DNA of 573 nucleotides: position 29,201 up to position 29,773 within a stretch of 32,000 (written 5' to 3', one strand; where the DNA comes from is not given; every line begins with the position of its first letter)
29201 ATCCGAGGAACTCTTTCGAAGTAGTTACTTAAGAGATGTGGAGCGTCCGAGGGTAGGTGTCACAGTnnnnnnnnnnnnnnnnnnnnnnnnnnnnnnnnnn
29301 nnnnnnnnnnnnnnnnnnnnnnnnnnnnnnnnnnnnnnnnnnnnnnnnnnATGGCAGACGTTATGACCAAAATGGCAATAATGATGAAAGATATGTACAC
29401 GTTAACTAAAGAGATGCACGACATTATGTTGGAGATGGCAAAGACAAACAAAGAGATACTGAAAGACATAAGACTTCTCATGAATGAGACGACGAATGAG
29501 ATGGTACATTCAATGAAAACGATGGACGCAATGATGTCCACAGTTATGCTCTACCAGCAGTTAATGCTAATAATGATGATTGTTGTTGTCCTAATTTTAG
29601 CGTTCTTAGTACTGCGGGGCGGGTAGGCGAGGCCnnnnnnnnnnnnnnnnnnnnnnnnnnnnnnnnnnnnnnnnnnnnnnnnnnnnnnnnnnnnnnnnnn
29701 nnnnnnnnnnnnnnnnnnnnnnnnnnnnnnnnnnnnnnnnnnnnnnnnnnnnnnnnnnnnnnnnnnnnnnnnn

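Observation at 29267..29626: Met-rich (19 of 91 residues) tail-anchored mini-protein in a sharp A+T-rich island just upstream of hisS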

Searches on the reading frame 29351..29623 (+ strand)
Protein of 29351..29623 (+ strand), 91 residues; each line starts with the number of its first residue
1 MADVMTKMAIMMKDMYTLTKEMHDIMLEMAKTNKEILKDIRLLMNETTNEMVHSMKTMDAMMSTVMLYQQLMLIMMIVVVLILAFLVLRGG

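Call 6: search_protein_families(library=pfam, proteins=[window:29351-29623:+], max_evalue=1)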
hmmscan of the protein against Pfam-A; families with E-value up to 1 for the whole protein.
seq(91 aa): 3 families
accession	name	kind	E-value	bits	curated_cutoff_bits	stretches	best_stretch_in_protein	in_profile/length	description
PF12179.13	IKKbetaNEMObind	-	0.02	15.2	25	1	33-59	7-33/37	I-kappa-kinase-beta NEMO binding domain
PF08397.16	IMD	-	0.069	13.1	26.2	1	3-57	38-91/219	IRSp53/MIM homology domain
PF10157.14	BORCS6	-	0.67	10.6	35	1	3-66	11-74/101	BLOC-1-related complex sub-unit 6 C-terminal helix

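Call 7: find_homologous_proteins(query=window:29351-29623:+, max_evalue=10)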
Query seq(91 aa): no candidate shares three 5-residue words with the query. No homologue found.

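Call 17: search_protein_representatives(protein=window:29351-29623:+)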
Query: 91 residues. Proteins with E-value up to 0.001 (for the whole library): 1; up to 1e-10: 1; up to 1e-30: 0. The best 1 are listed.
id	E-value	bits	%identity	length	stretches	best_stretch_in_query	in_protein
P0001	1.0e-13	67.2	45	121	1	1-88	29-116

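Call 20: find_encoding_contigs(protein=P0001, flank=10000, max_places=10)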
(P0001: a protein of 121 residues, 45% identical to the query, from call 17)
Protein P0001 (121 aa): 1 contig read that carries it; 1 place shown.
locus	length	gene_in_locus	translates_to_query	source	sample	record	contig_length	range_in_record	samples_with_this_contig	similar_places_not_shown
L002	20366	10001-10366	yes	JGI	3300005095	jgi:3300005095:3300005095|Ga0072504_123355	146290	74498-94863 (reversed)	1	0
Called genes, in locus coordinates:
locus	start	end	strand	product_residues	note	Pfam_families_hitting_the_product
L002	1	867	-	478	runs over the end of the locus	PF19276:HD_assoc_2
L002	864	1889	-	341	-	PF04041:Glyco_hydro_130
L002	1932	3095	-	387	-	PF01658:Inos-1-P_synth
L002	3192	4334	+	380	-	PF02562:PhoH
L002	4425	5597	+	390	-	PF00483:NTP_transferase, PF12804:NTP_transf_3, PF25087:GMPPB_C (weak), PF00132:Hexapep (faint)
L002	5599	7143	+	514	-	PF14251:PterinBD-DUF4346 (weak)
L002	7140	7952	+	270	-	PF02621:VitK2_biosynth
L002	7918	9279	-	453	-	PF13203:DUF2201_N, PF09967:DUF2201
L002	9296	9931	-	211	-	PF01135:PCMT, PF00398:RrnaAD (weak), PF08704:GCD14, PF13847:Methyltransf_31, PF13649:Methyltransf_25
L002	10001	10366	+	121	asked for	-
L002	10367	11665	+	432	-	PF13393:tRNA-synt_His, PF01409:tRNA-synt_2d (faint), PF00587:tRNA-synt_2b, PF03129:HGTP_anticodon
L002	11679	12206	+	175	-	PF00719:Pyrophosphatase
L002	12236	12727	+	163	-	-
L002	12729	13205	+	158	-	-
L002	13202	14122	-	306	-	PF04014:MazE_antitoxin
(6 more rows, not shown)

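Call 69: list_cluster_members(proteins=[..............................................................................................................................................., P0001, P0122, P0125, P0124, window:29267-29623:+])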
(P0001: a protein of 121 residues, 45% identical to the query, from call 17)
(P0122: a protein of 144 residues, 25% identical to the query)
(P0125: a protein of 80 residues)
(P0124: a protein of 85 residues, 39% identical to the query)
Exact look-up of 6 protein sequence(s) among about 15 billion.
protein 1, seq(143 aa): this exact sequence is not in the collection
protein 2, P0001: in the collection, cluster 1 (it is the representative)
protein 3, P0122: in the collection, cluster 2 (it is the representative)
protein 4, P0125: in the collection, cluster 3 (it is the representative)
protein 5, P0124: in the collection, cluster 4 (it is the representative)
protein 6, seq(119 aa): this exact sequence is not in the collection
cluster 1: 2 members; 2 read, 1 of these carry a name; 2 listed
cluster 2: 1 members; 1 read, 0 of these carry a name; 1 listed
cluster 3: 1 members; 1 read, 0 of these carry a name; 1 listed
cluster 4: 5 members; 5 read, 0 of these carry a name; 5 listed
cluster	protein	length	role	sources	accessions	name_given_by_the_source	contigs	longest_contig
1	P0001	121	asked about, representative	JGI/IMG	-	-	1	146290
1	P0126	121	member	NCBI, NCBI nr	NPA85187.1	MAG: hypothetical protein GXO07_04180 [Crenarchaeota archaeon] | hypothetical protein [Thermoproteota archaeon]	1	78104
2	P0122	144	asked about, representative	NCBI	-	-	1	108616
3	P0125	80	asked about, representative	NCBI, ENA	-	-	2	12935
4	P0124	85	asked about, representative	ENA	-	-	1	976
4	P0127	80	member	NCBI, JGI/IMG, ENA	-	-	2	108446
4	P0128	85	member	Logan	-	-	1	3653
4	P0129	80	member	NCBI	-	-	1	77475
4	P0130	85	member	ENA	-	-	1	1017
